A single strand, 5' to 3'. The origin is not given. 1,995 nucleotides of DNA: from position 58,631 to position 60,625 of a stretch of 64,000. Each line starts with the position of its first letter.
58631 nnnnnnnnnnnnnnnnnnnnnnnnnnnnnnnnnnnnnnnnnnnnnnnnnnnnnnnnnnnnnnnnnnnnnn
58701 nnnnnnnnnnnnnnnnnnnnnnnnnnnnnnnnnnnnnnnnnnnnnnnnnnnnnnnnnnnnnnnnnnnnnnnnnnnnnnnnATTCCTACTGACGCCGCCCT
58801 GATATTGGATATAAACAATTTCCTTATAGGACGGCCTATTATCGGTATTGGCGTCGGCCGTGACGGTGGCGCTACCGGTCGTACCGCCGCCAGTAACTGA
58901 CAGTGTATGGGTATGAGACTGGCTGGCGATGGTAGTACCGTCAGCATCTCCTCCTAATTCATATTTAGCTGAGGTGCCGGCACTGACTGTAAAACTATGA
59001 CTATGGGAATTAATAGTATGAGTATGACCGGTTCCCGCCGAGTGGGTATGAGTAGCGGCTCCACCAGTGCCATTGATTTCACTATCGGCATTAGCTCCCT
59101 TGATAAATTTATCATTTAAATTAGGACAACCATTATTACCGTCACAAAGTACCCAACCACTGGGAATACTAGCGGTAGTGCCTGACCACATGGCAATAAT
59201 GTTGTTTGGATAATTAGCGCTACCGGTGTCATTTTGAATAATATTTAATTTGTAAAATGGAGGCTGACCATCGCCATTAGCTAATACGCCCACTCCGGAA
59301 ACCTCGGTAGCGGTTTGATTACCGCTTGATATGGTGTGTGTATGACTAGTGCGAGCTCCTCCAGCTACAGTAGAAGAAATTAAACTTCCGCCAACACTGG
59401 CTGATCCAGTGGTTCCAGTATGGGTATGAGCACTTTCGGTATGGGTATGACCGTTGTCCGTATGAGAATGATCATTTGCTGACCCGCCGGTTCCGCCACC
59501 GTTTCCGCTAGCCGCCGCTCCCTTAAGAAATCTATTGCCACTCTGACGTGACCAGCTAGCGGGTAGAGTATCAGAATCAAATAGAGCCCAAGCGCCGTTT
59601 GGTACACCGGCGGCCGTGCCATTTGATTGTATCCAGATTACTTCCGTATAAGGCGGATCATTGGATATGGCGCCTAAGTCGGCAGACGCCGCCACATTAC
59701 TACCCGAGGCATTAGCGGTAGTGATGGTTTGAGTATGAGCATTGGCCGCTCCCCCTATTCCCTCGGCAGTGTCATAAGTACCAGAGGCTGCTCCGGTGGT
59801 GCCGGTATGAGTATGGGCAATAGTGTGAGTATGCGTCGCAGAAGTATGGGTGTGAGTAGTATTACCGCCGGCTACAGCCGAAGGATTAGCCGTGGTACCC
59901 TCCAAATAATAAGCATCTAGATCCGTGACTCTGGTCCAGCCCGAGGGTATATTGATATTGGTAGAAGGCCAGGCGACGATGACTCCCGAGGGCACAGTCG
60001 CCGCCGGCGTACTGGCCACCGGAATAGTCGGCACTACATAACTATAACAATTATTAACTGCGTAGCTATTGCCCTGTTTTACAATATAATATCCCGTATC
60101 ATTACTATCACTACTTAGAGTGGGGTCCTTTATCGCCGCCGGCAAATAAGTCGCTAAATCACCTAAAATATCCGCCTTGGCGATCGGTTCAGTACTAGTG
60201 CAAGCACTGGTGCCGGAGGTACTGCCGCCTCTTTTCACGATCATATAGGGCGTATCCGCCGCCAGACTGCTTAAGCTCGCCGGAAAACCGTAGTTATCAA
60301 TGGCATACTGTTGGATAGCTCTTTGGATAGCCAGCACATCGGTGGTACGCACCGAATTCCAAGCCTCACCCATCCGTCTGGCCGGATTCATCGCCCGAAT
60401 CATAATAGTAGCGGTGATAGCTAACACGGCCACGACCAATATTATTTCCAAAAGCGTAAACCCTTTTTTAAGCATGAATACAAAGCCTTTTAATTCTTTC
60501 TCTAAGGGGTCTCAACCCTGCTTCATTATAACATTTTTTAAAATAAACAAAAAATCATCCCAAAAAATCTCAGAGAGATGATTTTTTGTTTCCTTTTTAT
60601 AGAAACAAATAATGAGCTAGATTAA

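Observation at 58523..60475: Prepilin with a long His-Thr (HTHT) and Gly-Thr repetitive domain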

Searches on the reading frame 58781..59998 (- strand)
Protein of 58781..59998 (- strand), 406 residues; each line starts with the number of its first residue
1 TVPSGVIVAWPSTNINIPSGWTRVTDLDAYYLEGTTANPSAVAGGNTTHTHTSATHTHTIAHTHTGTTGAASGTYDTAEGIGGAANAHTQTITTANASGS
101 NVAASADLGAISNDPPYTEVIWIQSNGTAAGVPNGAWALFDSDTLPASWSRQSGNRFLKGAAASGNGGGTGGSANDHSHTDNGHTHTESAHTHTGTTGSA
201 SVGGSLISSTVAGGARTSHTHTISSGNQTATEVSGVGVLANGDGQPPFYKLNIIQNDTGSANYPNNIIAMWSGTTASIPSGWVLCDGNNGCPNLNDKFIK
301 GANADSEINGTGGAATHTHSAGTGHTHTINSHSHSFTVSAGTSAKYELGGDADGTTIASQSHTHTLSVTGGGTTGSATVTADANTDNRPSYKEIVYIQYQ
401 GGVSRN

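Call 37: find_related_loci(query=A3, collection=viral_contigs, flank=6000)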
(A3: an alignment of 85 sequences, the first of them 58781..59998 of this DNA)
Query A3 (406 aa) in viral_contigs; peptide patterns used: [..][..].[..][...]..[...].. (x = any residue, [..] = any of these).
600 stretches matched a pattern (row limit reached: there are more); 542 encode a relative of the query (tblastn E <= 1e-3); the best 80 are kept; 80 distinct loci.
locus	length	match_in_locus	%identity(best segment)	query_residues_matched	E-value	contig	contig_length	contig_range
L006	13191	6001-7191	41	2-399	4e-63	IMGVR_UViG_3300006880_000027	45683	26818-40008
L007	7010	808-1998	41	2-399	4e-63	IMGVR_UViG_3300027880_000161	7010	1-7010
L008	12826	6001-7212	41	1-399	1e-62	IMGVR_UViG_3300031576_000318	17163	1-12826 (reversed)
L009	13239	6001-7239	35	2-401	3e-57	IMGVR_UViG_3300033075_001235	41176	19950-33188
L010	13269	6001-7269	40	1-402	3e-57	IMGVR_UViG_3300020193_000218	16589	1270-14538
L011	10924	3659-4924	37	2-401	4e-55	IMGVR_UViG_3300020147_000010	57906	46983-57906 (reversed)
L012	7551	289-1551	36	2-401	2e-53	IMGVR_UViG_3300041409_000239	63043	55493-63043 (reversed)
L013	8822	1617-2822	38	2-401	5e-53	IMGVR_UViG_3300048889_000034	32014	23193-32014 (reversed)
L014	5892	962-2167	38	2-401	4e-53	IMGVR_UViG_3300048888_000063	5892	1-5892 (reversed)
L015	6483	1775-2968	37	1-399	7e-53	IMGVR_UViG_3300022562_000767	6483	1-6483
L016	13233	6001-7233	39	2-398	1e-52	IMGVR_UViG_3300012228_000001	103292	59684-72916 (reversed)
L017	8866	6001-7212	37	2-401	3e-52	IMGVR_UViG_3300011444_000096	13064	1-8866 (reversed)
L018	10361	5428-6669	38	2-399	7e-52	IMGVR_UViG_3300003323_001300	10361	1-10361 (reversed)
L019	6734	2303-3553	37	2-401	5e-52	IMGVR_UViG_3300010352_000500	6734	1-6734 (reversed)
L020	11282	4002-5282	37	2-399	3e-51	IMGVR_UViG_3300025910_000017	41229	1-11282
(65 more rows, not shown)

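Call 39: search_dna_similar(query=window:58781-59998:-, collection=phages, mode=protein, max_rows=30)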
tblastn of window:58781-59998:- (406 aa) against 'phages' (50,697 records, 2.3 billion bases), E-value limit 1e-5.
Records with a match: 15; places in all: 15; records where one place covers at least 80% of the query: 0.
Best place of each record, by identity: 60-80% 5; <60% 10.
By first word of the organism name: Prochlorococcus 4; Synechococcus 3; Actinoplanes 2; Vibrio 2; Caudoviricetes 1; Marine 1; Microcystis 1; Methylophilales 1.
By host as written in the record: - 3; Vibrio vulnificus 2; Prochlorococcus sp. NATL1A 2; Synechococcus sp. WH7803 2; Actinoplanes sp. SN223/29 1; Methanosarcinales 1; Prochlorococcus marinus NATL2A 1; Synechococcus sp. WH8102 1; and 2 more.
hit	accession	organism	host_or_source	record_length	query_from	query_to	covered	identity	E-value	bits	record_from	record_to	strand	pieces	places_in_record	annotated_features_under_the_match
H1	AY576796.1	Actinoplanes phage phiAsp2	-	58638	112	294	45%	34.4%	2e-12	75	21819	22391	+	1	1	pas28: Pas28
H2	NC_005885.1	Actinoplanes phage phiAsp2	Actinoplanes sp. SN223/29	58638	112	294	45%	34.4%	2e-12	75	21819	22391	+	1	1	Pas28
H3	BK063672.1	Caudoviricetes sp. vir515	Methanosarcinales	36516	264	302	10%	66.7%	3e-8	62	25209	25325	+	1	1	tail protein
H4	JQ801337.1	Vibrio phage VvAW1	Vibrio vulnificus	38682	256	302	12%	55.3%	9e-7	57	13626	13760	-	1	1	phage tail collar protein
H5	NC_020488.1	Vibrio phage VvAW1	Vibrio vulnificus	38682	256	302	12%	55.3%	9e-7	57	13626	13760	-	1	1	tail collar fiber protein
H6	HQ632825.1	Prochlorococcus phage P-SSM5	Prochlorococcus marinus NATL2A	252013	264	309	11%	52.2%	1e-8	63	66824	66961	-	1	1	hypothetical protein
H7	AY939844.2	Prochlorococcus phage P-SSM2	Prochlorococcus sp. NATL1A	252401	264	309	11%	52.2%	1e-8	63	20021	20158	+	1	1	phage tail fiber-like protein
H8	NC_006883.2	Prochlorococcus phage P-SSM2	Prochlorococcus sp. NATL1A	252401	264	309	11%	52.2%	1e-8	63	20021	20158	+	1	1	tail fiber protein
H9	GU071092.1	Prochlorococcus phage P-SSM2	-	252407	264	309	11%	52.2%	1e-8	63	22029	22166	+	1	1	predicted protein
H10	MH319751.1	Marine virus AG-345-F15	single cell amplified by WGA-X; seawater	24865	260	302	11%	55.8%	5e-7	58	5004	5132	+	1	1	record has no annotation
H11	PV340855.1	Synechococcus phage Sf-FR1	Synechococcus sp. WH8102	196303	263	302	10%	60.0%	1e-7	60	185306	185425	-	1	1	tail collar domain-containing protein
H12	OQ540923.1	Microcystis phage MJing1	Microcystis sp.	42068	264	302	10%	61.5%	1e-7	60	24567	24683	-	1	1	hypothetical protein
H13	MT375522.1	Methylophilales phage Venkman EXVC282S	Methylophilales bacterium H5P1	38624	263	302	10%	55.0%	6e-7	58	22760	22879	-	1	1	tail collar protein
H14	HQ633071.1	Synechococcus phage S-SKS1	Synechococcus sp. WH7803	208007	268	302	9%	62.9%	2e-6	56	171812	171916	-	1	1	hypothetical protein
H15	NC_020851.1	Synechococcus phage S-SKS1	Synechococcus sp. WH7803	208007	268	302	9%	62.9%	2e-6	56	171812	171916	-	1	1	tail collar fiber protein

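Call 40: predict_structure(alignment_id=A3)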
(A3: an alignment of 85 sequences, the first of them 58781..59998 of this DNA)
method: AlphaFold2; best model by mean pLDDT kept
length: 406 residues; sequences in the alignment: 85
mean_pLDDT: 85.8   pTM: 0.80
mean pLDDT of the five models: 85.8, 85.7, 85.3, 84.3, 82.7
residues with pLDDT >= 90: 221; 70-90: 116; 50-70: 55; < 50: 14
segments of 3 or more residues with pLDDT < 50: 213-215
pLDDT, mean of each block of 10 residues (from residue 1): 97 98 98 98 96 89 74 60 58 77 90 97 97 98 97 98 97 89 89 77 51 56 84 88 94 95 94 98 97 98 97 93 89 81 56 54 70 89 93 98 61
secondary structure, 60 per line:
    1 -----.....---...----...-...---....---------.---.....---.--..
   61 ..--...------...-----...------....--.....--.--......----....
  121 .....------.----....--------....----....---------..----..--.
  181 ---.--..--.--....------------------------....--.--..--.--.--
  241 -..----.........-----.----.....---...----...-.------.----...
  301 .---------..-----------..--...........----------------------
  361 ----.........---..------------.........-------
elements in order: E6-10 E21-23 E31-34 E48-52 E59-62 E65-67 E74-76 E82-84 E91-94 E97-101 E107-112 E117-125 E137-140 E149-152 E157-160 E194-197 E222-225 E248-256 E267-271 E282-284 E298-301 E328-338 E365-373 E391-399

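Call 43: get_annotated_region(hit=H2, flank=9000)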
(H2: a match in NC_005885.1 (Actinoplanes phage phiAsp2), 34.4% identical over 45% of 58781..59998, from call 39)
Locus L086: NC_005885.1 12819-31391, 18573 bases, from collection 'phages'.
description: Actinoplanes phage phiAsp2, complete genome.
organism: Actinoplanes phage phiAsp2 (NCBI taxid 279303)
taxonomy: Viruses; Duplodnaviria; Heunggongvirae; Uroviricota; Caudoviricetes
host: Actinoplanes sp. SN223/29; source: -; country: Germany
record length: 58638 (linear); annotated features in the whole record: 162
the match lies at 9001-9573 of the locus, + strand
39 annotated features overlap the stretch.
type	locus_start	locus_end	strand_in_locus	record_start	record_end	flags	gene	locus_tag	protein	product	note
CDS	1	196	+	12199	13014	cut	-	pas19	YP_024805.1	head-tail adaptor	-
regulatory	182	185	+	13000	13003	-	-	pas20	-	ribosome_binding_site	-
misc_feature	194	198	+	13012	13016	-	-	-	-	-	putative translational coupling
CDS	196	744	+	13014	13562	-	-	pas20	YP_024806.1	Pas20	-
regulatory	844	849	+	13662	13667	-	-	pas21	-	ribosome_binding_site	-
CDS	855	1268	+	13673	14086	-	-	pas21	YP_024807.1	Pas21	-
regulatory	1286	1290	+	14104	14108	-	-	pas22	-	ribosome_binding_site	-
CDS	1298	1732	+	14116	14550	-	-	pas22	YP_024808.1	Pas22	-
regulatory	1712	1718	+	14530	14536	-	-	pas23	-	ribosome_binding_site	-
misc_feature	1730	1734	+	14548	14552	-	-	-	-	-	putative translational coupling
CDS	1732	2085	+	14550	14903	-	-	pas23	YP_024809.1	Pas23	-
regulatory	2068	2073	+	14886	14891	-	-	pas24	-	ribosome_binding_site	-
CDS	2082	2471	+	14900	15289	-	-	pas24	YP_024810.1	Pas24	-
misc_feature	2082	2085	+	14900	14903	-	-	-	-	-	putative translational coupling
regulatory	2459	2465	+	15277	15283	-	-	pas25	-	ribosome_binding_site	-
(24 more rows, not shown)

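Call 69: fold_search(model_id=the predicted structure, library=viral)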
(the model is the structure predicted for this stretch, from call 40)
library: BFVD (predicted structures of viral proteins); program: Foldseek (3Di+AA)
matches with E <= 10: 77; with E <= 0.001: 5
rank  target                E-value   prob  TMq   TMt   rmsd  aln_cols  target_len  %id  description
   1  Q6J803                5.5e-29  1.00  0.68  0.24   6.7       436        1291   35  Pas28 [Actinoplanes phage phiAsp2]
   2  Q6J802                5.6e-28  1.00  0.75  0.35   5.5       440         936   32  Pas29 [Actinoplanes phage phiAsp2]
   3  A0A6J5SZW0            2.6e-05  1.00  0.34  0.33  26.2       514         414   16  Phage tail collar domain containing protein [uncultured Caudovirales phage]
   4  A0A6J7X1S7            7.7e-05  1.00  0.26  0.21  17.7       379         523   13  Uncharacterized protein [uncultured Caudovirales phage]
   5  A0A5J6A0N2            2.0e-04  1.00  0.32  0.33  39.9       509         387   12  Tail fiber protein [Aeromonas phage MJG]
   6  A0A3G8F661            2.1e-03  1.00  0.19  0.31  12.0       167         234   23  (no name in the UniProt tables at hand)
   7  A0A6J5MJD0            7.3e-03  1.00  0.20  0.29  13.2       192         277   22  Phage tail collar domain containing protein [uncultured Caudovirales phage]
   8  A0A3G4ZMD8            1.1e-02  0.99  0.17  0.31  10.2       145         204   23  Microcystin-dependent protein [Terrestrivirus sp.]
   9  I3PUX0                1.3e-02  0.99  0.16  0.28  18.0       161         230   26  (no name in the UniProt tables at hand)
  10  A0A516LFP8            1.3e-02  0.96  0.19  0.27  26.9       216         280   24  (no name in the UniProt tables at hand)
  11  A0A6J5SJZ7            1.4e-02  0.99  0.19  0.30   9.2       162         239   29  Phage tail collar domain containing protein [uncultured Caudovirales phage]
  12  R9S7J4                2.2e-02  0.99  0.15  0.10  15.1       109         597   38  Phage tail collar domain-containing protein [Prochlorococcus phage P-SSM5]
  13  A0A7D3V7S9            6.4e-02  0.91  0.19  0.37  13.9       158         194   23  Phage tail collar domain-containing protein [Fadolivirus FV1/VV64]
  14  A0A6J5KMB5            8.5e-02  0.85  0.13  0.20  29.2       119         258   35  Phage tail collar domain containing protein [uncultured Caudovirales phage]
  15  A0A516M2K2            1.1e-01  0.99  0.12  0.12   2.4        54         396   54  (no name in the UniProt tables at hand)
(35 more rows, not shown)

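Call 71: search_protein_families(library=phrogs, proteins=[L006:3627-5483:+, L006:5995-7350:+, L006:7316-8188:+, L006:8175-10154:+, L006:11100-12248:+, L006:1705-2427:+, L006:9781-10743:+], max_evalue=0.001)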
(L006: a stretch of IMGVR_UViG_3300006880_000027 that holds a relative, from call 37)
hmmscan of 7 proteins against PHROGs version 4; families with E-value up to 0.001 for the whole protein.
L006:3627-5483:+ (618 aa): 2 families
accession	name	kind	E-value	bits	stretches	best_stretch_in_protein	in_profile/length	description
phrog_38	-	head and packaging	3.2e-32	113.1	1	56-564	290-717/760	terminase large subunit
phrog_4758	-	head and packaging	1.6e-05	25.3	1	90-264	56-221/243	terminase large subunit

L006:5995-7350:+ (451 aa): 1 family
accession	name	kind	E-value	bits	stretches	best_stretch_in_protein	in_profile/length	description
phrog_5795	-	tail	2.8e-20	73.2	2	2-262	391-674/968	tail protein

L006:7316-8188:+ (290 aa): 2 families
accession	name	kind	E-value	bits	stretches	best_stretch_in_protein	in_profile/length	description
phrog_403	-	DNA, RNA and nucleotide metabolism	1.9e-12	47.7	1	80-264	60-254/321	DNA polymerase exonuclease subunit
phrog_17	-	DNA, RNA and nucleotide metabolism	2.3e-07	30.2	1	81-256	665-824/1445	DNA polymerase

L006:8175-10154:+ (659 aa): 2 families
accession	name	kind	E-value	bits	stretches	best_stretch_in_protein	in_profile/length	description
phrog_1216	-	head and packaging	2.4e-19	70.4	1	171-597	199-599/714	portal protein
phrog_332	-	connector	1.4e-16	60.9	1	237-617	191-531/560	head-tail adaptor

L006:11100-12248:+ (382 aa): 0 families

L006:1705-2427:+ (240 aa): 1 family
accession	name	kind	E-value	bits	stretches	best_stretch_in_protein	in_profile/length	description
phrog_1687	-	transcription regulation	0.00084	20.4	0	5-66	61-122/162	MarR family transcrition regulator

L006:9781-10743:+ (320 aa): 1 family
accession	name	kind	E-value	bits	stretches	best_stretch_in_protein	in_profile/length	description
phrog_2423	-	unknown function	0.00026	21.9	1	300-318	24-42/52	-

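Call 79: find_related_loci(query=A5, collection=genome_contigs, flank=4000)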
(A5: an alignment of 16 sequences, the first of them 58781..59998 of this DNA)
Query A5 (406 aa) in genome_contigs; peptide patterns used: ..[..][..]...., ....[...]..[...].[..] (x = any residue, [..] = any of these).
150 stretches matched a pattern; 1 encode a relative of the query (tblastn E <= 1e-3); 1 distinct loci.
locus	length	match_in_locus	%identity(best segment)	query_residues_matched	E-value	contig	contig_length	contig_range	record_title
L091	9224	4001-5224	54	2-401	2e-100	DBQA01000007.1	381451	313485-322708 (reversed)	MAG TPA_asm: Patescibacteria group bacterium UBA1406 UBA1406_contig_1842, whole genome shotgun sequence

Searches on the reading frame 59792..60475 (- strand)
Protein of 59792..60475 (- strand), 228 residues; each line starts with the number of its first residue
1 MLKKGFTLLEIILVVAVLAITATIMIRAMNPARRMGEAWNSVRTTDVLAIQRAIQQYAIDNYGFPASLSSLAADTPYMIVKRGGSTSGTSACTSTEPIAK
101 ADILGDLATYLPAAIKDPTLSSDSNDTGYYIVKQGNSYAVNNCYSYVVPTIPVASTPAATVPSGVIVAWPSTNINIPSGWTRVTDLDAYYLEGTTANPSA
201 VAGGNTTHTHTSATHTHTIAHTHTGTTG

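Call 81: find_homologous_proteins(query=window:59792-60475:-, max_evalue=0.001)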
Query seq(228 aa) (228 aa): 29 proteins with E <= 0.001 among 636 candidates.
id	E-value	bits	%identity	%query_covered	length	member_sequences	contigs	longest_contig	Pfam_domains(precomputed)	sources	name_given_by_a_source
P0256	8.0e-24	102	64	32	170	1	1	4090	-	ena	-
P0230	3.4e-17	81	39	59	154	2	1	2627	-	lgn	-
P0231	4.1e-17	81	39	58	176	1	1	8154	PF07963.18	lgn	-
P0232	6.3e-17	80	38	62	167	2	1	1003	PF07963.18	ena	-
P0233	1.4e-16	79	41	57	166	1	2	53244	PF07963.18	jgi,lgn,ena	jgi:type IV pilus assembly protein PilA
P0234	1.5e-16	79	40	62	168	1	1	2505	PF07963.18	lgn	-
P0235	3.4e-15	74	41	59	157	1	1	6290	PF07963.18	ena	-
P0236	3.8e-15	74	40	61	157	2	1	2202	PF07963.18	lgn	-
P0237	8.9e-15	73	41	57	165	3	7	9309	PF07963.18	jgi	jgi:prepilin-type N-terminal cleavage/methylation domain-containing protein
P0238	4.2e-14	71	40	57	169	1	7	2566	PF07963.18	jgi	jgi:prepilin-type N-terminal cleavage/methylation domain-containing protein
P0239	6.1e-14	70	37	62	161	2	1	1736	PF07963.18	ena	-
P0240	1.5e-13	69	40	59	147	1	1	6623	PF07963.18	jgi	jgi:type IV pilus assembly protein PilA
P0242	1.9e-13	69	39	59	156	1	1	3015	PF07963.18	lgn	-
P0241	2.1e-13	68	39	59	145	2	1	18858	PF07963.18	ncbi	-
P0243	9.4e-13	66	38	59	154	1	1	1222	PF07963.18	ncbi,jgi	-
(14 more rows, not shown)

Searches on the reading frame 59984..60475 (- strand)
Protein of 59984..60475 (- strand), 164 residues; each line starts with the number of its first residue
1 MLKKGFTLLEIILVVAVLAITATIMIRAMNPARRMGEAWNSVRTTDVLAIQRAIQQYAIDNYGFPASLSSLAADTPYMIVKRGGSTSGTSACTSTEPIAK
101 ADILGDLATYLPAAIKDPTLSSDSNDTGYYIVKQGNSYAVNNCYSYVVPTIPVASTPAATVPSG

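Call 52: find_homologous_proteins(query=window:59984-60475:-, max_evalue=0.001)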
Query seq(164 aa) (164 aa): 26 proteins with E <= 0.001 among 177 candidates.
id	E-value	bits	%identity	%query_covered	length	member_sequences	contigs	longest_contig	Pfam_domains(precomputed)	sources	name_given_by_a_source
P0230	1.6e-17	82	39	82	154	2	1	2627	-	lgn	-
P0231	2.1e-17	81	38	81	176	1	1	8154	PF07963.18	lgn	-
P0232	2.7e-17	81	38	87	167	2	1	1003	PF07963.18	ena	-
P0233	6.8e-17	80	41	79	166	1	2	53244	PF07963.18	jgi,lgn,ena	jgi:type IV pilus assembly protein PilA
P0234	7.4e-17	80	40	86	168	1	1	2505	PF07963.18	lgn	-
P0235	1.7e-15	75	40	82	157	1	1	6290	PF07963.18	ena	-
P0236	1.8e-15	75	40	85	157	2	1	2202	PF07963.18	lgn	-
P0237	4.3e-15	74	41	79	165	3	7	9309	PF07963.18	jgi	jgi:prepilin-type N-terminal cleavage/methylation domain-containing protein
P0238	2.1e-14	72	40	79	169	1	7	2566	PF07963.18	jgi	jgi:prepilin-type N-terminal cleavage/methylation domain-containing protein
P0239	2.7e-14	71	37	87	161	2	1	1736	PF07963.18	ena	-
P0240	6.9e-14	70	40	82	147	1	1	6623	PF07963.18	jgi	jgi:type IV pilus assembly protein PilA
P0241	8.8e-14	70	39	82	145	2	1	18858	PF07963.18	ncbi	-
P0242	1.2e-13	69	39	82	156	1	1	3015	PF07963.18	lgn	-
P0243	4.7e-13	67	38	82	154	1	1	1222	PF07963.18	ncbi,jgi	-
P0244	1.5e-12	66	37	82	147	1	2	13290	PF07963.18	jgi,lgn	-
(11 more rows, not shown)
